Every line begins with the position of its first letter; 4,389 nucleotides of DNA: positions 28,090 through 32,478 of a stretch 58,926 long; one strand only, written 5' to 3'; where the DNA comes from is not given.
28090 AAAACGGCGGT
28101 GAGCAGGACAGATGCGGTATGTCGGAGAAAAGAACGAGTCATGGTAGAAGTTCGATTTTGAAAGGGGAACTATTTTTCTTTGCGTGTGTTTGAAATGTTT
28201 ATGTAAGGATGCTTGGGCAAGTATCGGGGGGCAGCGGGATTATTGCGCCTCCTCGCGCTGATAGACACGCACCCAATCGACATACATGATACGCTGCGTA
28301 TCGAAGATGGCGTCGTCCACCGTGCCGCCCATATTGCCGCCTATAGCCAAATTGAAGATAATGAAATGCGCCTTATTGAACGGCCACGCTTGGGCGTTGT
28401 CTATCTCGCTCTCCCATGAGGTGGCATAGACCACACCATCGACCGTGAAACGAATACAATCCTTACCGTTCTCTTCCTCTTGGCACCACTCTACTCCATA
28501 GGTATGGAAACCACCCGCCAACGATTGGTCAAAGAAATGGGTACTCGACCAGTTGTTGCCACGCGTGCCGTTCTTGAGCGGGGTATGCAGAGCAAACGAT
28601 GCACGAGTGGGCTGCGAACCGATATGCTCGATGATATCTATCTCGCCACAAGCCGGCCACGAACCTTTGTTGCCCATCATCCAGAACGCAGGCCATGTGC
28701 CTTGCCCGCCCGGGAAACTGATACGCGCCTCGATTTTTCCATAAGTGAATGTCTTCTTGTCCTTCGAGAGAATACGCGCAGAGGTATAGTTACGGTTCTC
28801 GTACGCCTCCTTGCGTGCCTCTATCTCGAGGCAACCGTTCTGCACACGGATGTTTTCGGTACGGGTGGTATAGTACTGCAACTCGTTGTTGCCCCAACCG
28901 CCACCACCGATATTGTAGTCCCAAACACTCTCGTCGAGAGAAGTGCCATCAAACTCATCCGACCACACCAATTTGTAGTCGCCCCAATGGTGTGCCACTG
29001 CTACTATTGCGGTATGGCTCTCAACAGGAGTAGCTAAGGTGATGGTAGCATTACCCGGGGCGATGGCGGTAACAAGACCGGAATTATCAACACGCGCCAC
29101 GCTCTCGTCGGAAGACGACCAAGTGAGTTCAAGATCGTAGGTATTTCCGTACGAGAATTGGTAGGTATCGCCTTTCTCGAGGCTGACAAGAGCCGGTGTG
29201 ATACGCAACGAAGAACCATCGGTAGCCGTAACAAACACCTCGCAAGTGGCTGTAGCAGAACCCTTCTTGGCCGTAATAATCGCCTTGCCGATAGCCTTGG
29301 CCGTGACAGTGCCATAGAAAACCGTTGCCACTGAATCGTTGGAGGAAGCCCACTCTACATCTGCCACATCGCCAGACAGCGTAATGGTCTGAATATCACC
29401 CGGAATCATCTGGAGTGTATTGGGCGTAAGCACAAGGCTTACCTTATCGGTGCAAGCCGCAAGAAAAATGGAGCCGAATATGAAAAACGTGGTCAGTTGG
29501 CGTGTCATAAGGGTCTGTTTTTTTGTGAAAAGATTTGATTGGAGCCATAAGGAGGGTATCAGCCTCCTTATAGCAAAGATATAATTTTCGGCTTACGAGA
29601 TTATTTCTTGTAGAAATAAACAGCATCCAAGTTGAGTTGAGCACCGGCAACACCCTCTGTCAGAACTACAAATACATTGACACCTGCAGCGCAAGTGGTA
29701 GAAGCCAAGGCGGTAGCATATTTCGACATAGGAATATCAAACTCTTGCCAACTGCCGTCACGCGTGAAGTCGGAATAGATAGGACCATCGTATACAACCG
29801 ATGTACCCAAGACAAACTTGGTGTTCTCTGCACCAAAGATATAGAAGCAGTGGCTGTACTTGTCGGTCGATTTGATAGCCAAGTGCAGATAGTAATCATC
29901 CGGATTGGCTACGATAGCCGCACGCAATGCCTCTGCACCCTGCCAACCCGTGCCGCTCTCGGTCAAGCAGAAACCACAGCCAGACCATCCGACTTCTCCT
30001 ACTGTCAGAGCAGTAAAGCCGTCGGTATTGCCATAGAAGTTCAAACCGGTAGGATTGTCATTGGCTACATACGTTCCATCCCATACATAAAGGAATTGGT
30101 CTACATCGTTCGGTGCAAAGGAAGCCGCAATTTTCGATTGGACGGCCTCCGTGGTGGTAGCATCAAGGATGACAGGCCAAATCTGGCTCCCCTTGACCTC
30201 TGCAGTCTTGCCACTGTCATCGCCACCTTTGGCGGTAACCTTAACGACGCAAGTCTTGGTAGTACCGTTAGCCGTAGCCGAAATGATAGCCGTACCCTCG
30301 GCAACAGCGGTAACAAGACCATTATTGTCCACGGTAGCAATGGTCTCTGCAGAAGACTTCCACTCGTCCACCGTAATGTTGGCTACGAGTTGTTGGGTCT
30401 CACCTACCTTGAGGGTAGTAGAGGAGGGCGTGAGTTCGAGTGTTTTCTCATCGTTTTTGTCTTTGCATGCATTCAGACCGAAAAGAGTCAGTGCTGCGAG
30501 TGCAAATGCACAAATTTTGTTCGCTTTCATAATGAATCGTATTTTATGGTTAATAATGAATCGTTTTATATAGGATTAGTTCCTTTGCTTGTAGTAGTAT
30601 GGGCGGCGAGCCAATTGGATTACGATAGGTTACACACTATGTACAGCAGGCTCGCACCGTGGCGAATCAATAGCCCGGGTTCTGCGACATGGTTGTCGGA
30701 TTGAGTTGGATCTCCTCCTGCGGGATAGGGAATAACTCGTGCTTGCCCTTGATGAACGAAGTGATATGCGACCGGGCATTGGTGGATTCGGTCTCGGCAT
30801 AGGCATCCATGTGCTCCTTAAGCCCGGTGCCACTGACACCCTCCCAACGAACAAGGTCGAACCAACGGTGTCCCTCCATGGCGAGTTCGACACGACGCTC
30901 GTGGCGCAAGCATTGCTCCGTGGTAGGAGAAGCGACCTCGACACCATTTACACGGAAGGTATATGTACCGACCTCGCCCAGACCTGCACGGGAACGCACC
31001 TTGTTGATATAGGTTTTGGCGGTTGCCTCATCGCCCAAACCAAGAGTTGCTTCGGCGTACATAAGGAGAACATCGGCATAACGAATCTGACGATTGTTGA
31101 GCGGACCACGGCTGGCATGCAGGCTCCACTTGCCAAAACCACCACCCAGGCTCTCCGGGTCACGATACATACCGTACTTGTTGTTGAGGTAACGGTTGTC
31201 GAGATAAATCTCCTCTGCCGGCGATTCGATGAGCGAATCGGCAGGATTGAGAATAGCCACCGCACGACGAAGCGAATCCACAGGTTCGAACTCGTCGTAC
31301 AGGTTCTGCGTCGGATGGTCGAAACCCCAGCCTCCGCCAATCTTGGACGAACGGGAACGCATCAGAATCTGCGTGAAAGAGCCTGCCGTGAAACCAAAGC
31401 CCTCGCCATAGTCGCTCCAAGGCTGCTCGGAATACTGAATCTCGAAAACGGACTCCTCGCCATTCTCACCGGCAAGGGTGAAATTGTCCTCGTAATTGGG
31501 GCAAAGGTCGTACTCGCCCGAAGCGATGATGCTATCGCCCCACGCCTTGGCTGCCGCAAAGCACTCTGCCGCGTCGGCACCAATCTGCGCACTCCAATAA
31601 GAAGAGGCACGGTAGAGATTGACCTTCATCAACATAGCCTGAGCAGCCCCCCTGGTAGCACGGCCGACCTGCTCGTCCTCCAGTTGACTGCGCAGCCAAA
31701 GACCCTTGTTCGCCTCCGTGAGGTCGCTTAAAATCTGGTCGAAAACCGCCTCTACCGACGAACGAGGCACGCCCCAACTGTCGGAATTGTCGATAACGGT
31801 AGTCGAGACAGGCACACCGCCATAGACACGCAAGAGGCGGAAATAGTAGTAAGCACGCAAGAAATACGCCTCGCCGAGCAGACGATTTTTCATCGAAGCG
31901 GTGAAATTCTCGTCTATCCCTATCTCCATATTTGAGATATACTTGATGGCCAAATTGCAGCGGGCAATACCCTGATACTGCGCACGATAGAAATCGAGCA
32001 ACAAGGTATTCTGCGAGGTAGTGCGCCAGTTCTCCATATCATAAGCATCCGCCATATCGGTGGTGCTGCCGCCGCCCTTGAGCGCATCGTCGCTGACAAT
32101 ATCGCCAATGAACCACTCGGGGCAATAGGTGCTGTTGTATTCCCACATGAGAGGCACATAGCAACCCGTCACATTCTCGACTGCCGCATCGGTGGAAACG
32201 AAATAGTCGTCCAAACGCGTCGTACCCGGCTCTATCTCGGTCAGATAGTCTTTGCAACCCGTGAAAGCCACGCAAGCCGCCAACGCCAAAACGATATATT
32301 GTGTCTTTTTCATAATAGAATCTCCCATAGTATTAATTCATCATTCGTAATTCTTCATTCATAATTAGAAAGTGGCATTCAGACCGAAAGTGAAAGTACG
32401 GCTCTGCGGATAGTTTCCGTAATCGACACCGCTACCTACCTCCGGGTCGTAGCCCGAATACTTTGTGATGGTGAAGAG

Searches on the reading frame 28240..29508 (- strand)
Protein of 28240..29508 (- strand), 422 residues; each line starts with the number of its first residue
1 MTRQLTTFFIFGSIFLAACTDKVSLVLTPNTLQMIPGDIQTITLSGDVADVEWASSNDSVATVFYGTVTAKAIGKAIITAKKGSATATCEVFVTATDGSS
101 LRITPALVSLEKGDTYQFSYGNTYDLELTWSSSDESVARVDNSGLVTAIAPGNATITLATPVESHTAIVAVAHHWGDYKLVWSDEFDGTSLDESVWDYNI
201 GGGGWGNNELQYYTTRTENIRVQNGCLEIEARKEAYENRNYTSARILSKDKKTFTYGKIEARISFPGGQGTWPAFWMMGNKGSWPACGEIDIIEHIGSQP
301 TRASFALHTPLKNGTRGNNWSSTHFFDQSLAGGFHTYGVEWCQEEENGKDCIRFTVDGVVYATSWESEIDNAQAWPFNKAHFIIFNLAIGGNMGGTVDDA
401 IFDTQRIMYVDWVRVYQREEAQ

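Call 5: search_protein_families(library=pfam, proteins=[window:28240-29508:-], max_evalue=0.001)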
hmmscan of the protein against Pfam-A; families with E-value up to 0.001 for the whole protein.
window:28240-29508:- (422 aa): 3 families
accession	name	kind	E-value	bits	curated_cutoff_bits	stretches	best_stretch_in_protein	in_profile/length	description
PF00722.28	Glyco_hydro_16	-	1.9e-21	76.7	22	1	212-391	6-160/175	Glycosyl hydrolases family 16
PF02368.24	Big_2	-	5.6e-21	74.7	22.8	2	100-158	4-66/79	Bacterial Ig-like domain (group 2)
PF03935.22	SKN1_KRE6_Sbg1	-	1.1e-17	64.1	30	2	157-282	99-226/501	Beta-glucan synthesis-associated protein SKN1/KRE6/Sbg1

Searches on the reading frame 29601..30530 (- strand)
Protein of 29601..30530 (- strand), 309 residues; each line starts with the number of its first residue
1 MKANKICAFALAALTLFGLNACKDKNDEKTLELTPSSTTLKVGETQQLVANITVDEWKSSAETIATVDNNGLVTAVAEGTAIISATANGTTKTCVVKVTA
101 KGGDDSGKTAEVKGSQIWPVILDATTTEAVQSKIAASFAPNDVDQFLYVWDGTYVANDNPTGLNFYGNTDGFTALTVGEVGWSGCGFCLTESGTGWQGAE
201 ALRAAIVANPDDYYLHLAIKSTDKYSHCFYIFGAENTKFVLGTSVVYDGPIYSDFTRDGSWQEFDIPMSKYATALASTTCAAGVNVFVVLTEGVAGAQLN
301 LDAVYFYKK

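Call 3: search_protein_families(library=pfam, proteins=[window:29601-30530:-], max_evalue=0.1)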
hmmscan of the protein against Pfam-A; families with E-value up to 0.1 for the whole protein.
window:29601-30530:- (309 aa): 2 families
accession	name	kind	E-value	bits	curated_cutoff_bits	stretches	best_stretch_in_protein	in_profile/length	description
PF02368.24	Big_2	-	6.8e-12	45.6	22.8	1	31-95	5-76/79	Bacterial Ig-like domain (group 2)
PF22359.2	Big-like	-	1.5e-07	32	27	1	64-100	12-48/48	Bacterial Ig-like domain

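Call 4: search_protein_families(library=ncbifam, proteins=[window:29601-30530:-], max_evalue=0.1)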
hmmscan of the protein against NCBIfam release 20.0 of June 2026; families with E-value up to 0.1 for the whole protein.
window:29601-30530:- (309 aa): 1 family
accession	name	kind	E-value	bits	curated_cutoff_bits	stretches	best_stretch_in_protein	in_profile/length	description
NF053514.2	JUQZ_fam_ocin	equivalog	0.0066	16.7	40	1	25-91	31-98/107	BLB8/JUQZ-1 family protein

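Call 9: search_solved_structures(query=window:29601-30530:-, max_evalue=10, show_alignments=2)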
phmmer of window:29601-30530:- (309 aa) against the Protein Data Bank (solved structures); distinct sequences matched with E-value up to 10: 12.
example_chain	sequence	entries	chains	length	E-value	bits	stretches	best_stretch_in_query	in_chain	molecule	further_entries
9pt5_A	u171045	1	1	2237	4.7e-08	35.8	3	44-100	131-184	Teneurin-like protein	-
9ifo_A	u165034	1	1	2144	4.7e-08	35.8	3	44-100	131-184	Teneurin-Like Protein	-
7x30_P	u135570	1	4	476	0.00012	24.6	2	26-98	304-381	Hoc-like protein ORF90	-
7quz_AAA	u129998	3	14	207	0.016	17.6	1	33-99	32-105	Beta-1,3-glucanase bglH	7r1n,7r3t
8zdh_A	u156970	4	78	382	0.53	12.6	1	56-100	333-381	Major Capsid Protein (gp8)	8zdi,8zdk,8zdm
8k7n_A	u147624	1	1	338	0.59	12.5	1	65-140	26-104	Ferric iron ABC transporter, iron-binding protein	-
9vh1_F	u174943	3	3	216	0.71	12.2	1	176-218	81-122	Retron Ec78 putative HNH endonuclease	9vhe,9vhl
8zdj_S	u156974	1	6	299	0.74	12.2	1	51-100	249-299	Tail Tube Protein (gp13)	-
8zdl_S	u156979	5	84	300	0.74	12.2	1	51-100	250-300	Tail Tube Protein (gp13)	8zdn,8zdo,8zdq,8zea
9l7p_H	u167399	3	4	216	0.79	12.1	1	178-218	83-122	TIGR02646 family protein | Retron I-A effector PtuB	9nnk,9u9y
9nnb_J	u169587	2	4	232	0.9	11.9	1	178-218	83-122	Retron I-A effector PtuB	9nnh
9kjx_F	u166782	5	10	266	1.1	11.6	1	178-218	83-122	TIGR02646 family protein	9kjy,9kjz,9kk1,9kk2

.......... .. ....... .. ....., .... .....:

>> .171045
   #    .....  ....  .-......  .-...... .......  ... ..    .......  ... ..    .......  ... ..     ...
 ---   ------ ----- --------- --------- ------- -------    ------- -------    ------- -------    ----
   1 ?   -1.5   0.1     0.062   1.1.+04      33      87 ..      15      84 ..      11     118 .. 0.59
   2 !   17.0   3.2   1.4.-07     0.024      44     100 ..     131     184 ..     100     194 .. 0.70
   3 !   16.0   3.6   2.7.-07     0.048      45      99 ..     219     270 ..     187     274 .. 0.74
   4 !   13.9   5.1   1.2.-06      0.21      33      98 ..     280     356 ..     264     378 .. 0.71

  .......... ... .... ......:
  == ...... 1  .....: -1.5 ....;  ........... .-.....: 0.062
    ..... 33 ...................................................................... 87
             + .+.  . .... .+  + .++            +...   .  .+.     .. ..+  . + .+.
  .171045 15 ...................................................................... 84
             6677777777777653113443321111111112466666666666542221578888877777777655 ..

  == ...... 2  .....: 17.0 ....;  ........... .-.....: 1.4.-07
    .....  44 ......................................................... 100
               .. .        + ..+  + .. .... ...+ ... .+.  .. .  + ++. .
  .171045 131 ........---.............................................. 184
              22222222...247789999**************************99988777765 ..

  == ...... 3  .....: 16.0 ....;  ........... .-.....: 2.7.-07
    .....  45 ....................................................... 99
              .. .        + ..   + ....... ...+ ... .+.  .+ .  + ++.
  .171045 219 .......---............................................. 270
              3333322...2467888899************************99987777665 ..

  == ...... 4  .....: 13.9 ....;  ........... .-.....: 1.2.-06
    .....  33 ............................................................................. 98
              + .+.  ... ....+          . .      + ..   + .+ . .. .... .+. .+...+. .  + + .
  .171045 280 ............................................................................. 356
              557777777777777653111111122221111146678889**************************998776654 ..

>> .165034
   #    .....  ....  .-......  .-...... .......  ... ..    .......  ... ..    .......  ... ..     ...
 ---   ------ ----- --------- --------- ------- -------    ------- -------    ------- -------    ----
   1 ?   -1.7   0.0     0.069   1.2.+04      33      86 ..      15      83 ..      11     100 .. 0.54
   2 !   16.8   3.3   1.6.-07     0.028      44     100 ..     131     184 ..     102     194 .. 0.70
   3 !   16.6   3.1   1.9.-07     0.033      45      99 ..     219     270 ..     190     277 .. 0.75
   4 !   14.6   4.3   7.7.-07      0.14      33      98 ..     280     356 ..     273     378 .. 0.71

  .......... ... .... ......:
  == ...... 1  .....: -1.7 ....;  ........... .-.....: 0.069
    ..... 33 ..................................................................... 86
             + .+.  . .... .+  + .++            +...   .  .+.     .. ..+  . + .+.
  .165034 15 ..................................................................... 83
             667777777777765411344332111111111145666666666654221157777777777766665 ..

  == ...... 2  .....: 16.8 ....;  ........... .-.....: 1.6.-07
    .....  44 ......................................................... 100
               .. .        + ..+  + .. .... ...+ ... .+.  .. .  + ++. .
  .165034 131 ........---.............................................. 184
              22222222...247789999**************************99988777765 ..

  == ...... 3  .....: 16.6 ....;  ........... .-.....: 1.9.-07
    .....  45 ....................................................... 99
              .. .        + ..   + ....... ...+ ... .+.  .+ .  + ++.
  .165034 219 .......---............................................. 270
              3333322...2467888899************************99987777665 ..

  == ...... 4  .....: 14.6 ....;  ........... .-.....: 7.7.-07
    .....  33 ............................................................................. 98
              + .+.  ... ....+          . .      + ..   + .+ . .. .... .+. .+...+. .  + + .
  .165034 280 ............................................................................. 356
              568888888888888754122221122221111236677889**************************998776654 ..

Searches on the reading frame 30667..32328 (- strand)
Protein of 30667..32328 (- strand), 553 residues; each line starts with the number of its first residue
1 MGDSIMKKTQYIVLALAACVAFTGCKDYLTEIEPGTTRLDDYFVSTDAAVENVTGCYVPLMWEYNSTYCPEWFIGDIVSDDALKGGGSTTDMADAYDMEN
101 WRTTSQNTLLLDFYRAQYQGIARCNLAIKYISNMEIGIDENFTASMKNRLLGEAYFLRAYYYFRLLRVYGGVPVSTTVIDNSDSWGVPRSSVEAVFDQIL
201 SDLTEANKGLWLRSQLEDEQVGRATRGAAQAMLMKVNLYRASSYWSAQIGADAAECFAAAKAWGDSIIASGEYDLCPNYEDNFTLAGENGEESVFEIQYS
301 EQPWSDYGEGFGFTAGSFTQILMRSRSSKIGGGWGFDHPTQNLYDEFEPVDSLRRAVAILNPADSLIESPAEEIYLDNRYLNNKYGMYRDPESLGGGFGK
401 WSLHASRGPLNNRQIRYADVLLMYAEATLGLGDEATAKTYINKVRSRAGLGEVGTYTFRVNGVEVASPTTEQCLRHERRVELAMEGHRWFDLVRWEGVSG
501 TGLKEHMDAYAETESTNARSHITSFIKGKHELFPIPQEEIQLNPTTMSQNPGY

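Call 5: search_protein_families(library=pfam, proteins=[window:30667-32328:-], max_evalue=0.001)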
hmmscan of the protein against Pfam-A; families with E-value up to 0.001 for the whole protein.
window:30667-32328:- (553 aa): 2 families
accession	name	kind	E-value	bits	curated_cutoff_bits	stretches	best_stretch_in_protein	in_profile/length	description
PF07980.17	SusD_RagB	-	5.1e-42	145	23.1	1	412-553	156-297/297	SusD family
PF14322.12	SusD-like_3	-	7.8e-25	88.7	27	1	44-238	16-191/191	Starch-binding associating with outer membrane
